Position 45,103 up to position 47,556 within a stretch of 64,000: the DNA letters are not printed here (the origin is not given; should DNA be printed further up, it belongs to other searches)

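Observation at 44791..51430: Hpt gene followed by a four-cytochrome operon carrying 25 haem-binding motifs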

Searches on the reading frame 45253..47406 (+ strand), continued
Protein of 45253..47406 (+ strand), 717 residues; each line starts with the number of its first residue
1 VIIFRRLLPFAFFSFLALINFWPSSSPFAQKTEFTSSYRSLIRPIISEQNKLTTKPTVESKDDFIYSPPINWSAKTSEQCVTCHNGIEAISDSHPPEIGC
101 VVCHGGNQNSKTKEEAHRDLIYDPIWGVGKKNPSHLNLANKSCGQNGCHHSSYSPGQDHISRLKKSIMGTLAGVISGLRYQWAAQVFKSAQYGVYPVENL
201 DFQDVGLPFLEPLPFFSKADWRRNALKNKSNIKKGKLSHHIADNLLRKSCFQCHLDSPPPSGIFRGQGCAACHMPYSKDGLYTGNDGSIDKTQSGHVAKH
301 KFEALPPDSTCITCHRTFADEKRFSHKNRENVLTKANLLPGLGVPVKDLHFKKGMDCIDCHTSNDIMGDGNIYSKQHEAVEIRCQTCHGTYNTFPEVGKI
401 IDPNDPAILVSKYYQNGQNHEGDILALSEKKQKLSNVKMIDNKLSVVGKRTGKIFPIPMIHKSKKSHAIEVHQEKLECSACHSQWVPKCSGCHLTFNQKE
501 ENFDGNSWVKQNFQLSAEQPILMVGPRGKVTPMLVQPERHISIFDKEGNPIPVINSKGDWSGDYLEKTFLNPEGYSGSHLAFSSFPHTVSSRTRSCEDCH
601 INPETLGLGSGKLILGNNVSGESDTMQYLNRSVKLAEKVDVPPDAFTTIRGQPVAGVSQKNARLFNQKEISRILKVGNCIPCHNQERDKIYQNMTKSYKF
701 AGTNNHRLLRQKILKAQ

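Call 53: find_encoding_contigs(protein=P0310, flank=10000, max_places=1)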
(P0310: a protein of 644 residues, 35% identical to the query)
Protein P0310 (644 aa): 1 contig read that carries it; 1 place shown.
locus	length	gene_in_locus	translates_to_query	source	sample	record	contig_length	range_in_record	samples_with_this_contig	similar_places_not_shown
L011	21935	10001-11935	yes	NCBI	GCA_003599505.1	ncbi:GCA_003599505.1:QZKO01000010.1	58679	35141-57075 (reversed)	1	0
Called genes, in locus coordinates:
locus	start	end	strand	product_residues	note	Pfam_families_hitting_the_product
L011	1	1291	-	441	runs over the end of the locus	PF02321:OEP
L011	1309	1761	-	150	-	PF13115:YtkA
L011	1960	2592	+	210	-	PF13675:PilJ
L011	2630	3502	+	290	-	PF00015:MCPsignal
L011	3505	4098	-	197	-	PF00633:HHH (weak), PF21176:RecR_HhH, PF02132:RecR_ZnF, PF01751:Toprim, PF13662:Toprim_4, PF21175:RecR_C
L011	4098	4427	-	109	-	PF02575:YbaB_DNA_bd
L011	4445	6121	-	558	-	PF05496:RuvB_N, PF13191:AAA_16 (faint), PF13177:DNA_pol3_delta2, PF00004:AAA, PF07728:AAA_5 (weak), PF13401:AAA_22 (faint), PF22608:DNAX_ATPase_lid, PF12169:DNA_pol3_gamma3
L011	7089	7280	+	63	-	-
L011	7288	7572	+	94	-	-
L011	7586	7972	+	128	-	PF11376:DUF3179 (weak)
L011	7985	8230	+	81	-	PF11376:DUF3179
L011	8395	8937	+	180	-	PF04542:Sigma70_r2, PF08281:Sigma70_r4_2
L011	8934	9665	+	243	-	-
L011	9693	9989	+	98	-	PF00578:AhpC-TSA, PF08534:Redoxin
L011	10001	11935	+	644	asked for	PF14522:Cytochrome_C7 (faint), PF14537:Cytochrom_c3_2 (faint)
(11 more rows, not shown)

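Call 54: find_encoding_contigs(protein=P0332, flank=10000, max_places=1)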
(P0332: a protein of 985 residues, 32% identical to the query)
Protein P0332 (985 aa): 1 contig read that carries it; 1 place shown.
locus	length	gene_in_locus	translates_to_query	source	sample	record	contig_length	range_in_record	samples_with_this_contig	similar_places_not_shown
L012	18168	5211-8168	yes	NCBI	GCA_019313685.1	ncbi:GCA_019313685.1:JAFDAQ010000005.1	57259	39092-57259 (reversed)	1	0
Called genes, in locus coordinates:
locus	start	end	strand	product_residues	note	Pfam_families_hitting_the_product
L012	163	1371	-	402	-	PF13546:DDE_5, PF01609:DDE_Tnp_1 (weak)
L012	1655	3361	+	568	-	PF26800:DUF8269, PF01925:TauE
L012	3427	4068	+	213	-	-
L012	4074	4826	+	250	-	PF01925:TauE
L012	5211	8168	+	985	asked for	PF02085:Cytochrom_CIII (faint), PF14522:Cytochrome_C7 (faint), PF14537:Cytochrom_c3_2 (faint)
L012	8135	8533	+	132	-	PF00355:Rieske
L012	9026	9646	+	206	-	PF00033:Cytochrome_B, PF13631:Cytochrom_B_N_2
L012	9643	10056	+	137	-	-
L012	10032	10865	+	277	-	PF00034:Cytochrom_C (faint), PF13442:Cytochrome_CBB3 (faint)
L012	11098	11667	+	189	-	PF00581:Rhodanese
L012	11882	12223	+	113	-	PF12840:HTH_20, PF01022:HTH_5, PF01325:Fe_dep_repress (weak), PF12802:MarR_2 (faint)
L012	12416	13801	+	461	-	PF03773:ArsP_1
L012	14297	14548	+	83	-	PF13192:Thioredoxin_3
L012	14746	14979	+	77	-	PF13192:Thioredoxin_3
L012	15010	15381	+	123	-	PF08859:DGC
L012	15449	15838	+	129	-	PF00085:Thioredoxin, PF13098:Thioredoxin_2, PF13905:Thioredoxin_8 (faint)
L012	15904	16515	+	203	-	PF02663:FmdE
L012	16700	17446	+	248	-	PF01925:TauE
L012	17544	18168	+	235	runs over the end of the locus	PF02683:DsbD_TM, PF13386:DsbD_2 (weak)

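Call 55: search_protein_families(library=ncbifam, proteins=[P0315, P0290, P0332, P0339, P0357, P0283, P0310], max_evalue=1e-10)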
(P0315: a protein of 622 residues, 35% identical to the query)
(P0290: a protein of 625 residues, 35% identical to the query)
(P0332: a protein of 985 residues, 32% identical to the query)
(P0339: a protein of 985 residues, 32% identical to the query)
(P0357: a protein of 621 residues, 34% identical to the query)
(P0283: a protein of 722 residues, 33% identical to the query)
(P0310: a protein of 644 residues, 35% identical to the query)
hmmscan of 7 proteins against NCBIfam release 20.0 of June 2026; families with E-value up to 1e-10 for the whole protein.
P0315 (622 aa): 3 families
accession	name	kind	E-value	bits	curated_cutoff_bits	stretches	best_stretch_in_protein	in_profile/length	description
NF040943.1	cytoc3_ExtM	equivalog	3.6e-91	306.3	800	2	17-325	13-307/599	selenite/tellurite reduction operon c-type cytochrome ExtM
NF040968.1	FeS_ExtO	equivalog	5.5e-25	88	200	1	371-534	214-360/416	selenite/tellurite reduction operon b-type cytochrome iron-sulfur cluster-binding subunit ExtO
NF040967.1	cytc_ExtN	equivalog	1.2e-24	86.9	200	1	371-535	214-362/415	selenite/tellurite reduction operon c-type cytochrome ExtN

P0290 (625 aa): 3 families
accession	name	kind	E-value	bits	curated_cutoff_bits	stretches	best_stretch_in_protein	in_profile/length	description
NF040943.1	cytoc3_ExtM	equivalog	7.7e-90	301.9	800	2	19-328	16-305/599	selenite/tellurite reduction operon c-type cytochrome ExtM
NF040967.1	cytc_ExtN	equivalog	8e-19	67.7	200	1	377-527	214-345/415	selenite/tellurite reduction operon c-type cytochrome ExtN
NF040968.1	FeS_ExtO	equivalog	1.5e-18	66.8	200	1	377-527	214-344/416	selenite/tellurite reduction operon b-type cytochrome iron-sulfur cluster-binding subunit ExtO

P0332 (985 aa): 3 families
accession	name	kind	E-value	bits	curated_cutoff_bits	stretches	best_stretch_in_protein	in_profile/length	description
NF040943.1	cytoc3_ExtM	equivalog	0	1079.1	800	1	13-607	5-599/599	selenite/tellurite reduction operon c-type cytochrome ExtM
NF040968.1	FeS_ExtO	equivalog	8.3e-186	617.8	200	2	645-984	71-411/416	selenite/tellurite reduction operon b-type cytochrome iron-sulfur cluster-binding subunit ExtO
NF040967.1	cytc_ExtN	equivalog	2.9e-184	612.7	200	2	645-984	71-412/415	selenite/tellurite reduction operon c-type cytochrome ExtN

P0339 (985 aa): 4 families
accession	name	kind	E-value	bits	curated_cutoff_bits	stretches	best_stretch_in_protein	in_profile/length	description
NF040943.1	cytoc3_ExtM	equivalog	0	1079.1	800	2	13-607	5-599/599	selenite/tellurite reduction operon c-type cytochrome ExtM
NF040968.1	FeS_ExtO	equivalog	3.6e-187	622.3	200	2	645-984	71-411/416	selenite/tellurite reduction operon b-type cytochrome iron-sulfur cluster-binding subunit ExtO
NF040967.1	cytc_ExtN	equivalog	8.5e-186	617.7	200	2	645-984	71-412/415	selenite/tellurite reduction operon c-type cytochrome ExtN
TIGR03508.1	decahem_SO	subfamily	6.2e-13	48.8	192.2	0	750-812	89-157/258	DmsE family decaheme c-type cytochrome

P0357 (621 aa): 3 families
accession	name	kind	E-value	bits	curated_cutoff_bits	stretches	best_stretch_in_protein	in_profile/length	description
NF040943.1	cytoc3_ExtM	equivalog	1.8e-85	287.5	800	2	19-325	16-308/599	selenite/tellurite reduction operon c-type cytochrome ExtM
NF040968.1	FeS_ExtO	equivalog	5e-21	75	200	1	374-518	217-342/416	selenite/tellurite reduction operon b-type cytochrome iron-sulfur cluster-binding subunit ExtO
NF040967.1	cytc_ExtN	equivalog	5.8e-21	74.8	200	1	374-519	217-344/415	selenite/tellurite reduction operon c-type cytochrome ExtN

P0283 (722 aa): 3 families
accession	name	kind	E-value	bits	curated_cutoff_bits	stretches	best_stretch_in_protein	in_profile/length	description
NF040943.1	cytoc3_ExtM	equivalog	3.4e-116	388.9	800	1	91-692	18-587/599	selenite/tellurite reduction operon c-type cytochrome ExtM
NF040968.1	FeS_ExtO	equivalog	5.3e-14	51.8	200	0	472-604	216-342/416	selenite/tellurite reduction operon b-type cytochrome iron-sulfur cluster-binding subunit ExtO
NF040967.1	cytc_ExtN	equivalog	6e-14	51.7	200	0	472-604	216-343/415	selenite/tellurite reduction operon c-type cytochrome ExtN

P0310 (644 aa): 3 families
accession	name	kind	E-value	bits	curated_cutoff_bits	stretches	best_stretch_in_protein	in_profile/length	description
NF040943.1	cytoc3_ExtM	equivalog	7.8e-91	305.2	800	1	35-618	15-588/599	selenite/tellurite reduction operon c-type cytochrome ExtM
NF040967.1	cytc_ExtN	equivalog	3.4e-25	88.7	200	1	398-560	217-363/415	selenite/tellurite reduction operon c-type cytochrome ExtN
NF040968.1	FeS_ExtO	equivalog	5.9e-25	87.9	200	1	398-560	217-362/416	selenite/tellurite reduction operon b-type cytochrome iron-sulfur cluster-binding subunit ExtO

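Call 69: find_related_loci(query=A1, collection=metagenome_contigs, flank=7000)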
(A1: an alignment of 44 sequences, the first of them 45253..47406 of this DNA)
Query A1 (717 aa) in metagenome_contigs; peptide patterns used: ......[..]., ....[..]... (x = any residue, [..] = any of these).
250 stretches matched a pattern; 172 encode a relative of the query (tblastn E <= 1e-3); the best 80 are kept; 80 distinct loci.
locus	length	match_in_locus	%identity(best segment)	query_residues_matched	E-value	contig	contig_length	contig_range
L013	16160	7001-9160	75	1-717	0e+0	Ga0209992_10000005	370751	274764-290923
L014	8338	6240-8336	49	8-698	0e+0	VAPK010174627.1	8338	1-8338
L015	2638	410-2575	45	2-714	0e+0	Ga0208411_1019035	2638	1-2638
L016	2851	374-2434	47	44-717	0e+0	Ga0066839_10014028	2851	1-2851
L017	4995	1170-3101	48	78-715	0e+0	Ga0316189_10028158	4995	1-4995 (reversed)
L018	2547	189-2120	48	78-715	0e+0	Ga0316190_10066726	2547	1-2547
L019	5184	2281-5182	51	78-714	0e+0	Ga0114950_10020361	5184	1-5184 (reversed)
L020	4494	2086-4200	44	21-714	0e+0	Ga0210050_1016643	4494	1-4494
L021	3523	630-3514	43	21-717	0e+0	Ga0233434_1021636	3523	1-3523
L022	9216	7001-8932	47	78-715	0e+0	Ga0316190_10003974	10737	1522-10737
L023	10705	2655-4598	49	78-717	0e+0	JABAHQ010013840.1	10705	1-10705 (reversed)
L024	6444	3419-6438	44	20-714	0e+0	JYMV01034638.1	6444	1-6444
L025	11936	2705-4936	44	20-714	0e+0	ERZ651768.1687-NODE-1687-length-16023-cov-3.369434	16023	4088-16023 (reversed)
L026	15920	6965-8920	47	71-715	0e+0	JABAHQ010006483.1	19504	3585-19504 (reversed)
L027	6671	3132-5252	45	2-717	0e+0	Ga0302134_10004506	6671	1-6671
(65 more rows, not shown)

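Call 77: search_protein_families(library=ncbifam, proteins=[L012:8135-8533:+, L012:9026-9646:+, L012:9643-10056:+, L012:10032-10865:+, L012:11098-11667:+, L012:3427-4068:+], max_evalue=0.001)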
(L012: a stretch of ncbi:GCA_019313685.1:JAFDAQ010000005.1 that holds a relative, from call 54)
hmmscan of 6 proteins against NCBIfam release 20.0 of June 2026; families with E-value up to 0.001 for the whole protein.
L012:8135-8533:+ (132 aa): 8 families
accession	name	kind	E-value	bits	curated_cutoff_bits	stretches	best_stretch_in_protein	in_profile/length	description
NF045928.1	Cytb6fFeSPetC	equivalog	1.6e-18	66.7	250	1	60-129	90-163/179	cytochrome b6-f complex iron-sulfur subunit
NF010001.0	PRK13474.1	subfamily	2.6e-18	66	154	1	58-128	87-161/178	cytochrome b6-f complex iron-sulfur subunit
TIGR01416.1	Rieske_proteo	equivalog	3.8e-12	46.6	97.4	1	64-115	103-161/176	ubiquinol-cytochrome c reductase iron-sulfur subunit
NF050121.1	bc1_QcrA_actin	exception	1.4e-09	37.9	275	1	66-120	237-296/319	cytochrome bc1 complex Rieske iron-sulfur subunit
TIGR02694.1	arsenite_ox_S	equivalog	3.4e-09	36.7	95.65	1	51-123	33-111/129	arsenate reductase (azurin) small subunit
NF007422.0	PRK09965.1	equivalog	9.4e-07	28.8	113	1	45-128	10-98/106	bifunctional 3-phenylpropionate/cinnamic acid dioxygenase ferredoxin subunit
NF042948.2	3PPDioc_HcaC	equivalog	1.9e-05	24.9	150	1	44-128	9-100/105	3-phenylpropionate/cinnamic acid dioxygenase ferredoxin subunit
NF041174.1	SDX_Thmprot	equivalog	2e-05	24.7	170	1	57-110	24-81/109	sulredoxin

L012:9026-9646:+ (206 aa): 4 families
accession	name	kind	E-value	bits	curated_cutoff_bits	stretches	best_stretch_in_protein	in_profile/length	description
NF040969.1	cytb_ExtP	equivalog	3.1e-68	229.6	290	1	2-201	2-202/205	selenite/tellurite reduction operon b-type cytochrome ExtP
NF002990.0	PRK03735.1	subfamily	3.1e-48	164.5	325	1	8-199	25-217/223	cytochrome b6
NF050120.1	bc1_QcrB_actin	exception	2.1e-30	106.1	500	1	22-196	23-215/458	cytochrome bc1 complex cytochrome b subunit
NF041076.1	cyt_b_SoxC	equivalog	6.8e-27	94.5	740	1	25-193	28-192/542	proton pump complex cytochrome B SoxC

L012:9643-10056:+ (137 aa): 1 family
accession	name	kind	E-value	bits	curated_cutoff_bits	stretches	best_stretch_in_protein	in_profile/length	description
NF040970.1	memb_ExtQ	equivalog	5.8e-51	172.2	150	1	4-136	1-133/134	selenite/tellurite reduction operon b-type cytochrome membrane protein ExtQ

L012:10032-10865:+ (277 aa): 3 families
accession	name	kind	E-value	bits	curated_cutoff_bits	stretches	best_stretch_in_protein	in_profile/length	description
NF040971.1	cytc_ExtS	equivalog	5.3e-100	334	100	1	1-262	1-262/262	selenite/tellurite reduction operon c-type cytochrome lipoprotein ExtS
TIGR02603.1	CxxCH_TIGR02603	domain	0.00022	21.2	68.15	0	175-210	6-35/134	putative heme-binding domain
TIGR04485.1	thiosulf_SoxX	equivalog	0.00082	20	61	1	183-251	5-60/78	sulfur oxidation c-type cytochrome SoxX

L012:11098-11667:+ (189 aa): 7 families
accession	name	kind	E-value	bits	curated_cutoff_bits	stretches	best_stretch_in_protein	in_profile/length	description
NF045521.1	rhoda_near_glyco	subfamily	2.9e-14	53.1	145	1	60-173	22-137/144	rhodanese homology domain-containing protein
NF006444.0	PRK08762.1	equivalog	1.2e-10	40.7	449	1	66-156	27-118/387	molybdopterin-synthase adenylyltransferase MoeB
NF041203.1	rhodanese_LYCAU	equivalog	2.6e-07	30.4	115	1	65-153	33-124/126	rhodanese-related (seleno)protein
NF005902.0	PRK07878.1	equivalog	5.5e-06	25.5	647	1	46-148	285-384/392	adenylyltransferase/sulfurtransferase MoeZ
NF045694.1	seleno_TsoB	exception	0.00013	20.2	805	1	33-166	27-170/572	rhodanese/DsbD fusion-like selenoprotein TsoB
NF001195.0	PRK00162.1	equivalog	0.00021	21.6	102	1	65-148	17-99/108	thiosulfate sulfurtransferase GlpE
NF001133.1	PRK00142.1-1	equivalog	0.00095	18.8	170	0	65-158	118-216/229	oxygen-dependent tRNA uridine(34) hydroxylase TrhO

L012:3427-4068:+ (213 aa): 0 families

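Call 93: search_protein_representatives(protein=window:45253-47406:+)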
Query: 717 residues. Proteins with E-value up to 0.001 (for the whole library): 1181; up to 1e-10: 588; up to 1e-30: 167. The best 150 are listed.
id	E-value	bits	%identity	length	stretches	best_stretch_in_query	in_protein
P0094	4.2e-200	683.1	48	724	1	76-715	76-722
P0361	7.8e-188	642.6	47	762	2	346-715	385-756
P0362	3.0e-183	627.4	48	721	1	75-709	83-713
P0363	3.1e-168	577.7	49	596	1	76-601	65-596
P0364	1.2e-137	476.7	40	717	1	34-712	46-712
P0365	1.5e-122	426.8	38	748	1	76-700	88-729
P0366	3.7e-100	352.7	48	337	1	380-716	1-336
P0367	1.6e-99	350.6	39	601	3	242-621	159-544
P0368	5.8e-90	319.0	46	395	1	76-402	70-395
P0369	1.2e-89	318.0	35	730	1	72-715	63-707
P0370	9.7e-85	301.7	39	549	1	74-533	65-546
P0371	5.9e-83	295.8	37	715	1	69-691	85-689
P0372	2.6e-77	277.2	32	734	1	77-701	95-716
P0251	1.5e-76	274.6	37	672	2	238-692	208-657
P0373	5.1e-76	272.9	34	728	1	77-716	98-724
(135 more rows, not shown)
